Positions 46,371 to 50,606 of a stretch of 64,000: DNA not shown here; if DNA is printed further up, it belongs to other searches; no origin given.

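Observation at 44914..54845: Rearranged SOS mutagenesis cassette with two near-identical LexA-like boxes and an intercalated SNF2 helicase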

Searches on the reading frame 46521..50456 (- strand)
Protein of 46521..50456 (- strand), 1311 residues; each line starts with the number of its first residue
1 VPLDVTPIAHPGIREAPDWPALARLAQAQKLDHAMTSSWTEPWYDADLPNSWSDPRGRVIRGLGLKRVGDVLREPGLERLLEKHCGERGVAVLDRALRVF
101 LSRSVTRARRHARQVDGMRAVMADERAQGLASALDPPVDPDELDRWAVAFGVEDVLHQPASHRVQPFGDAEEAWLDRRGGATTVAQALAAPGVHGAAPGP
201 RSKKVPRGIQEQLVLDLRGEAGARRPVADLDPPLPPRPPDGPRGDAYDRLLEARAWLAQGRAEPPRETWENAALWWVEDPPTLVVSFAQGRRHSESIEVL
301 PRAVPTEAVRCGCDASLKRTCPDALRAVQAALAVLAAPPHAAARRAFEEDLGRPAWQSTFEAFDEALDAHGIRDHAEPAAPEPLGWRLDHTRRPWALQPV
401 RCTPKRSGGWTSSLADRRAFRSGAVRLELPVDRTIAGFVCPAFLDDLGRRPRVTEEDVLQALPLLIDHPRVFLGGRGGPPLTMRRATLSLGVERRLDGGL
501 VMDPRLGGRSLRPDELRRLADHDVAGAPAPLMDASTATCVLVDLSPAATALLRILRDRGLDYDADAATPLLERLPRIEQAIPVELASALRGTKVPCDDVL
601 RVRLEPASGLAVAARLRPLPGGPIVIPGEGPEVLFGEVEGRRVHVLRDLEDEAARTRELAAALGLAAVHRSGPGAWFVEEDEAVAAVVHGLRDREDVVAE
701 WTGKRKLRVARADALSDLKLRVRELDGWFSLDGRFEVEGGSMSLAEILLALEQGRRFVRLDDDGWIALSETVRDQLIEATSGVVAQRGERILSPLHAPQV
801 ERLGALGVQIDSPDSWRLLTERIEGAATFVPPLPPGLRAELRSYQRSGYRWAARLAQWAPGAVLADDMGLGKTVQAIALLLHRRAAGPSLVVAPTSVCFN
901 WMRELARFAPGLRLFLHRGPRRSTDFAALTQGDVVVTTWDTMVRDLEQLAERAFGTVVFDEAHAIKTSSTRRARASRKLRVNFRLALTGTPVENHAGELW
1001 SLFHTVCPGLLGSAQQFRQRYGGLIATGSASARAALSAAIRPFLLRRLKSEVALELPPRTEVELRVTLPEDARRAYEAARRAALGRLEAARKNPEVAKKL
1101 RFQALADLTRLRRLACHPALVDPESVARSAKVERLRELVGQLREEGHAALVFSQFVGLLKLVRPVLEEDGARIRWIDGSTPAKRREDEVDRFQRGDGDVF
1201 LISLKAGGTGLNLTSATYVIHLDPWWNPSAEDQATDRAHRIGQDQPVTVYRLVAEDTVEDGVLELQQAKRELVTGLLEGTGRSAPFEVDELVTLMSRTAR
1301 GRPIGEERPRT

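Call 4: search_protein_families(library=pfam, proteins=[window:46521-50456:-])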
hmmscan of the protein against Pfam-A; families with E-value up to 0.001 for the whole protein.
window:46521-50456:- (1311 aa): 4 families
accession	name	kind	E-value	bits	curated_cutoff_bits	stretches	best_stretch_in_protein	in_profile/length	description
PF00176.29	SNF2-rel_dom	-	9.7e-56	189.4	24.9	1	844-1119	1-289/290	SNF2-related domain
PF00271.37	Helicase_C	-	3.3e-23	82.5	23.5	1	1131-1242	2-110/110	Helicase conserved C-terminal domain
PF04851.21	ResIII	-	6e-10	39.7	22.5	1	840-992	3-163/164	Type III restriction enzyme, res subunit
PF00270.35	DEAD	-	7.3e-06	26.3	26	1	867-973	22-137/167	DEAD/DEAH box helicase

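Call 8: search_protein_families(library=ncbifam, proteins=[window:46521-50456:-])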
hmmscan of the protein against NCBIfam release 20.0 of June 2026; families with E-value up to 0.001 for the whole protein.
window:46521-50456:- (1311 aa): 11 families
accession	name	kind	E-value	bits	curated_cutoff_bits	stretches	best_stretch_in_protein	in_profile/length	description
NF058637.1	helic_SCO1167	equivalog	9.8e-135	450.8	1200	1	724-1284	356-916/932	SCO1167/SCO6262 family helicase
NF053675.1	pilus_reg_Snf2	equivalog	4.3e-113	379.3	1100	1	837-1291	581-1022/1029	pilus expression-regulating Snf2 family helicase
NF041790.1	anti-phage_ZorD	equivalog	9.3e-62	209.2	1500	2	931-1251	703-1034/1035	type I Zorya anti-phage system protein ZorD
NF038318.1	DISARM_DrmD_b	equivalog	5.6e-18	64.5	950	2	860-1060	48-255/868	DISARM system SNF2-like helicase DrmD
NF038317.1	DISARM_DrmD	equivalog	7.8e-18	64.2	610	2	1077-1260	438-633/1021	DISARM system SNF2-like helicase DrmD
NF041062.1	DpdE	equivalog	2e-15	55.8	500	2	864-1047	175-353/1048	protein DpdE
NF042964.1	phospholipD_antiphage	equivalog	2.3e-15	56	1100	2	1201-1265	749-814/895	phospholipase D-like domain-containing anti-phage protein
NF003426.0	PRK04914.1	equivalog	8.3e-10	37.5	576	1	858-973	169-293/959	RNA polymerase-associated protein RapA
NF058636.1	helic_sll1366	equivalog_domain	3.2e-09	36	550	1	832-872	549-589/589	sll1366 family intein-prone helicase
NF045503.1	repair_heli_XPB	equivalog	6.3e-09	34.9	610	0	839-994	182-338/548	DNA repair helicase XPB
NF003390.0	PRK04537.1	equivalog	2.1e-06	27.1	732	1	1133-1243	243-347/572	ATP-dependent RNA helicase RhlB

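Call 13: find_homologous_proteins(query=window:46521-50456:-, max_evalue=1e-20)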
Query window:46521-50456:- (1311 aa): 76 proteins with E <= 1e-20 among 8000 candidates.
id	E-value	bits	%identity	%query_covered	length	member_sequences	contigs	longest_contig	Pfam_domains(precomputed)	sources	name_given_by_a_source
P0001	0.0e+0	2912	100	100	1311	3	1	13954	PF00270.36,PF00176.30,PF00271.38,PF04851.22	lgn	-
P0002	0.0e+0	2371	82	99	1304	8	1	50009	PF00270.36,PF00176.30,PF00271.38,PF04851.22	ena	-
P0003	0.0e+0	2123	74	99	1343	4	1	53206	PF00176.30,PF00271.38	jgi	jgi:superfamily II DNA or RNA helicase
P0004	0.0e+0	1677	74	77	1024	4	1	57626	PF00176.30,PF00271.38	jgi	jgi:superfamily II DNA or RNA helicase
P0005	1.6e-194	667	43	64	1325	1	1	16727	PF00176.30,PF00271.38,PF04434.23,PF27043.1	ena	-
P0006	2.1e-184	634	43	73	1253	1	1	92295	PF00270.36,PF00176.30,PF00271.38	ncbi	ncbi:MAG: DEAD/DEAH box helicase [Sandaracinaceae bacterium]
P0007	1.5e-178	614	41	73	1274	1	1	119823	PF00176.30,PF00271.38,PF04851.22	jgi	jgi:superfamily II DNA or RNA helicase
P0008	2.6e-162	561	39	64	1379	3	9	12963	PF00270.36,PF00176.30,PF00271.38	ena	-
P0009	1.0e-157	545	37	72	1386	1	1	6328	PF00270.36,PF00176.30,PF00271.38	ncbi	-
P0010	9.7e-151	522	43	56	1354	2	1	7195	PF00176.30,PF00271.38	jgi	jgi:superfamily II DNA or RNA helicase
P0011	2.4e-139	484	42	55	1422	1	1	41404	PF00176.30,PF00271.38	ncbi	-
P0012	2.0e-136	475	37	64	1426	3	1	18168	PF00176.30,PF00271.38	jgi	-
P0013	3.0e-135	471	36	72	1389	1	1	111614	PF00176.30,PF00271.38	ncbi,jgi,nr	ncbi:MAG TPA: DEAD/DEAH box helicase [Polyangiaceae bacterium]|jgi:superfamily II DNA or RNA helicas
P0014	1.6e-132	462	40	62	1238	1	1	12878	PF00176.30,PF00271.38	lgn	-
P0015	1.3e-130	456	42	54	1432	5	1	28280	PF00176.30,PF00271.38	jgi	jgi:superfamily II DNA or RNA helicase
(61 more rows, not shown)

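Call 14: find_encoding_contigs(protein=P0002, flank=10000, max_places=2)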
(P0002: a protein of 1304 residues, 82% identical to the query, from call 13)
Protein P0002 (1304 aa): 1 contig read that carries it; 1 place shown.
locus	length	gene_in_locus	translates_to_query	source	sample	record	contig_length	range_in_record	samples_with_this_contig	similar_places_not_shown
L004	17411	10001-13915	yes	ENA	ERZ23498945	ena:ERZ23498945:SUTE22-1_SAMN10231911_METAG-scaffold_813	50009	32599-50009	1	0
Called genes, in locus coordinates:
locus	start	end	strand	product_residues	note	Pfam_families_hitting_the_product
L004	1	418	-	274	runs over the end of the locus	PF13191:AAA_16 (faint), PF00004:AAA, PF07724:AAA_2 (weak), PF07728:AAA_5, PF13401:AAA_22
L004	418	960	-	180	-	-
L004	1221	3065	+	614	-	PF00012:HSP70, PF06723:MreB_Mbl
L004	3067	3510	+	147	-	-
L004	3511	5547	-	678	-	-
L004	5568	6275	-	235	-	PF00154:RecA_N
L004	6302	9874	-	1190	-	PF02811:PHP, PF07733:DNA_pol3_alpha, PF17657:DNA_pol3_finger, PF14579:HHH_6, PF01336:tRNA_anti-codon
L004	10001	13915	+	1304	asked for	PF00176:SNF2-rel_dom, PF04851:ResIII, PF00270:DEAD (faint), PF00271:Helicase_C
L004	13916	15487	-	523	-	PF00817:IMS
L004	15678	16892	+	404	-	PF00909:Ammonium_transp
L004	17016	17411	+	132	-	?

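Call 15: find_encoding_contigs(protein=P0003, flank=10000, max_places=2)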
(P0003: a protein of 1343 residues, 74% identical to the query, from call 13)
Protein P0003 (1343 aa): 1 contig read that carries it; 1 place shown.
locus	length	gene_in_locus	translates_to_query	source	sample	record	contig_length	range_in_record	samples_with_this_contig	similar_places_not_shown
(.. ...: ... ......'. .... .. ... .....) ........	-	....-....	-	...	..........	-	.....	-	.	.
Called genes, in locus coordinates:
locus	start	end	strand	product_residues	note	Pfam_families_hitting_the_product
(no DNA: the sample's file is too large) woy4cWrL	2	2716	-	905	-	?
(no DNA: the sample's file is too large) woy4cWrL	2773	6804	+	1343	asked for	PF00176:SNF2-rel_dom, PF00271:Helicase_C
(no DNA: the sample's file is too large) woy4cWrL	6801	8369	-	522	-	PF00817:IMS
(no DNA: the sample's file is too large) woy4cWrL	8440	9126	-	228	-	PF01625:PMSR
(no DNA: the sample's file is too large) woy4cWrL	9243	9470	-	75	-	-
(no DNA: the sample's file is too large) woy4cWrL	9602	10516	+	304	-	PF00578:AhpC-TSA, PF08534:Redoxin, PF00085:Thioredoxin (weak), PF13905:Thioredoxin_8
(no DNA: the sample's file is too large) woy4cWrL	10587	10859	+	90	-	PF01722:BolA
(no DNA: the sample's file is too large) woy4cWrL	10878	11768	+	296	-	PF23023:Anti-Pycsar_Apyc1 (weak), PF12706:Lactamase_B_2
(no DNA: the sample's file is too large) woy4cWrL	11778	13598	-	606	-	-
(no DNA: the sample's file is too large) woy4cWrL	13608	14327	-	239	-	-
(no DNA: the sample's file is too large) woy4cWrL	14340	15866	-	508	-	-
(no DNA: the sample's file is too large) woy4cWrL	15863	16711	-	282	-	PF23441:SDR, PF00106:adh_short, PF03435:Sacchrp_dh_NADP (weak), PF08659:KR, PF13561:adh_short_C2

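Call 16: find_encoding_contigs(protein=P0006, flank=10000, max_places=2)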
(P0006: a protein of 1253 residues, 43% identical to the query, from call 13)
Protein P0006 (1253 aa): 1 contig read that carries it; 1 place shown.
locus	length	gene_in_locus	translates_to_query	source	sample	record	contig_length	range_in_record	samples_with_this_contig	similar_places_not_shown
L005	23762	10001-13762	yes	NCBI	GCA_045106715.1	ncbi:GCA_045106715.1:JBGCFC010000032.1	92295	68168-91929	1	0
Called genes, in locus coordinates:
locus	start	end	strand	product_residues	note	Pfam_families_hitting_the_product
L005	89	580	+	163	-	PF07719:TPR_2 (faint), PF13432:TPR_16 (faint)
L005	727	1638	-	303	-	PF13561:adh_short_C2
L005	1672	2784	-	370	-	PF00034:Cytochrom_C (weak), PF13442:Cytochrome_CBB3 (weak), PF00034:Cytochrom_C (weak), PF13442:Cytochrome_CBB3, PF00581:Rhodanese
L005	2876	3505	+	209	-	-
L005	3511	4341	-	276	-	PF00582:Usp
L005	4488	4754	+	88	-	-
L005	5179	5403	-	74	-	-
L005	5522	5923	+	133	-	-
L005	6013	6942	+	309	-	PF00905:Transpeptidase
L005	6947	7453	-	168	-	PF01814:Hemerythrin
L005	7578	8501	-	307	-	PF00132:Hexapep (faint)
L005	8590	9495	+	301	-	PF00291:PALP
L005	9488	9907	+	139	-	PF02566:OsmC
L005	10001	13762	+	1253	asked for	PF00176:SNF2-rel_dom, PF00270:DEAD (weak), PF00271:Helicase_C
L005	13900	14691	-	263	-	-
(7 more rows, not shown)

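Call 17: find_encoding_contigs(protein=P0007, flank=10000, max_places=2)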
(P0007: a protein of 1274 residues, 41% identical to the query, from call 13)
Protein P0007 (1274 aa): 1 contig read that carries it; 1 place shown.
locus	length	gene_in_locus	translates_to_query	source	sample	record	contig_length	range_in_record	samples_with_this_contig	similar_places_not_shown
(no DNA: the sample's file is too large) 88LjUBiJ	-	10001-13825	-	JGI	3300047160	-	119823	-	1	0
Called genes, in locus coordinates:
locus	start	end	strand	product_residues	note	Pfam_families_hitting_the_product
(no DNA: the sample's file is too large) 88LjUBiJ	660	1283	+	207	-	PF00498:FHA, PF16697:Yop-YscD_cpl (weak)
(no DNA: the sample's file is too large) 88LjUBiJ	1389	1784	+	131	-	PF00293:NUDIX, PF14815:NUDIX_4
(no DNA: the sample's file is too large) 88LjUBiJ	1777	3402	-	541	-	PF01343:Peptidase_S49, PF01972:SDH_protease (weak), PF01343:Peptidase_S49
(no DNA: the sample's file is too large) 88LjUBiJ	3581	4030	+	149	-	PF16267:DUF4920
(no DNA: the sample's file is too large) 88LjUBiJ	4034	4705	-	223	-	PF01127:Sdh_cyt (weak)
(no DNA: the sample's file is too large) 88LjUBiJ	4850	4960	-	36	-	-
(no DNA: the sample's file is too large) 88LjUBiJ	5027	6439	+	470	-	PF00756:Esterase (weak), PF00326:Peptidase_S9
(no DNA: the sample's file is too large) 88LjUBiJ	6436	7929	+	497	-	-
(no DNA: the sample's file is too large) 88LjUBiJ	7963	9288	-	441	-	-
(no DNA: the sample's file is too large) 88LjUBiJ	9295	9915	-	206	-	PF13417:GST_N_3, PF13409:GST_N_2, PF00043:GST_C (weak), PF13410:GST_C_2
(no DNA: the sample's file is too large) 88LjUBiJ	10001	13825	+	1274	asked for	PF00176:SNF2-rel_dom, PF04851:ResIII (weak), PF00271:Helicase_C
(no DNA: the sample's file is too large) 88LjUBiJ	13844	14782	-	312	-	PF00753:Lactamase_B (faint), PF13483:Lactamase_B_3, PF12706:Lactamase_B_2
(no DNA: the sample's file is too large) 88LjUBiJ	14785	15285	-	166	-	-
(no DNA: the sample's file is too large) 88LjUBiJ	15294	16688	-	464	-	PF01871:AMMECR1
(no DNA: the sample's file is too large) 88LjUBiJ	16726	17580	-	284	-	-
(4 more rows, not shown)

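Call 39: search_protein_families(library=pfam, proteins=[P0005, P0006, P0013], max_evalue=0.05)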
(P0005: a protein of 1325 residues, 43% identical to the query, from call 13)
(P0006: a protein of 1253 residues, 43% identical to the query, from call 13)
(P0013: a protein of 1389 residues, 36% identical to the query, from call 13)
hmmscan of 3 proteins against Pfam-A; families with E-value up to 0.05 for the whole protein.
P0005 (1325 aa): 4 families
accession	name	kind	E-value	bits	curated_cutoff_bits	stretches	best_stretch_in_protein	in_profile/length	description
PF00176.29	SNF2-rel_dom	-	5.9e-58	196.7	24.9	1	818-1094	1-289/290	SNF2-related domain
PF00271.37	Helicase_C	-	7.4e-25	87.8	23.5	1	1106-1217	2-110/110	Helicase conserved C-terminal domain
PF04434.22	SWIM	-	3.6e-07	30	19.6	1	60-86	2-33/38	SWIM zinc finger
PF04851.21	ResIII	-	5.8e-05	23.5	22.5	1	814-967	3-163/164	Type III restriction enzyme, res subunit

P0006 (1253 aa): 3 families
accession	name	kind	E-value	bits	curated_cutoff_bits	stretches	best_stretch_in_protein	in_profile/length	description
PF00176.29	SNF2-rel_dom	-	8.7e-61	206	24.9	1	802-1076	1-290/290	SNF2-related domain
PF00271.37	Helicase_C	-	7.5e-21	74.9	23.5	1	1093-1198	8-110/110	Helicase conserved C-terminal domain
PF00270.35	DEAD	-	5.6e-06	26.6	26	1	825-951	22-162/167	DEAD/DEAH box helicase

P0013 (1389 aa): 2 families
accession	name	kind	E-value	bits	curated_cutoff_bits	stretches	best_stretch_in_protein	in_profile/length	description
PF00176.29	SNF2-rel_dom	-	2.8e-59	201.1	24.9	1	928-1204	1-290/290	SNF2-related domain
PF00271.37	Helicase_C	-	3.9e-22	79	23.5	1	1215-1326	2-110/110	Helicase conserved C-terminal domain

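Call 55: search_solved_structures(query=window:46521-50456:-, max_evalue=0.00001)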
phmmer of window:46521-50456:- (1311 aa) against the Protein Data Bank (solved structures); distinct sequences matched with E-value up to 0.00001: 86 (the best 60 are shown).
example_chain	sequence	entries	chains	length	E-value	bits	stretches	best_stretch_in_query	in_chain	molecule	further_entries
1z63_A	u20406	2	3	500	2.6e-85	290.4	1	834-1278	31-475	Helicase of the snf2/rad54 family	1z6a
7epu_B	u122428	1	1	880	4e-68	233.5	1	839-1279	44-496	Chromodomain-helicase-DNA-binding protein 1-like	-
7enn_K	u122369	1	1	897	4.3e-68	233.4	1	839-1279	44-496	Chromodomain-helicase-DNA-binding protein 1-like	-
7otq_K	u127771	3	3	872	4.6e-68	233.3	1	840-1279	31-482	Chromodomain-helicase-DNA-binding protein 1-like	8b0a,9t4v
5jxr_A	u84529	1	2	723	3.5e-66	227.1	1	819-1275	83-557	Chromatin-remodeling complex ATPase-like protein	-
8v4y_W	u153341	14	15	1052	4.9e-66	226.6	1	839-1274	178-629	SWI/SNF-related matrix-associated actin-dependent regulator of chromatin subfamily A membe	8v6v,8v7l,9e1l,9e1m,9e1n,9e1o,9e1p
6jyl_K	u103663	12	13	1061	1.4e-65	225.1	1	834-1271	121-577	ISWI chromatin-remodeling complex ATPase ISW1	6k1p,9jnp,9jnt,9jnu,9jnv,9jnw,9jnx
7x3t_V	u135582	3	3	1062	1.4e-65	225.1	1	834-1271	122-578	ISWI chromatin-remodeling complex ATPase ISW1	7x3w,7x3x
6ne3_W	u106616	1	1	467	1.5e-65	225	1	840-1272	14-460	SWI/SNF-related matrix-associated actin-dependent regulator of chromatin subfamily A membe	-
9lj2_K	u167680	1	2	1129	1.7e-65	224.8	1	834-1271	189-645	ISWI chromatin-remodeling complex ATPase ISW1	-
6iro_L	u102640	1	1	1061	3e-65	224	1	834-1271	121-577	ISWI chromatin-remodeling complex ATPase ISW1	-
6hts_G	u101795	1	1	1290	1e-64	222.2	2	832-1123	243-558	Chromatin-remodeling ATPase INO80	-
7zi4_G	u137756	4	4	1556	1.8e-64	221.4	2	832-1123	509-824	Chromatin-remodeling ATPase INO80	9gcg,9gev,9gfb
6pwf_K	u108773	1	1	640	3.5e-64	220.4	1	826-1272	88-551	chromatin remodeling factor ISWI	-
6igm_H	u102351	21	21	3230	1.3e-63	218.5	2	830-1127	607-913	Helicase SRCAP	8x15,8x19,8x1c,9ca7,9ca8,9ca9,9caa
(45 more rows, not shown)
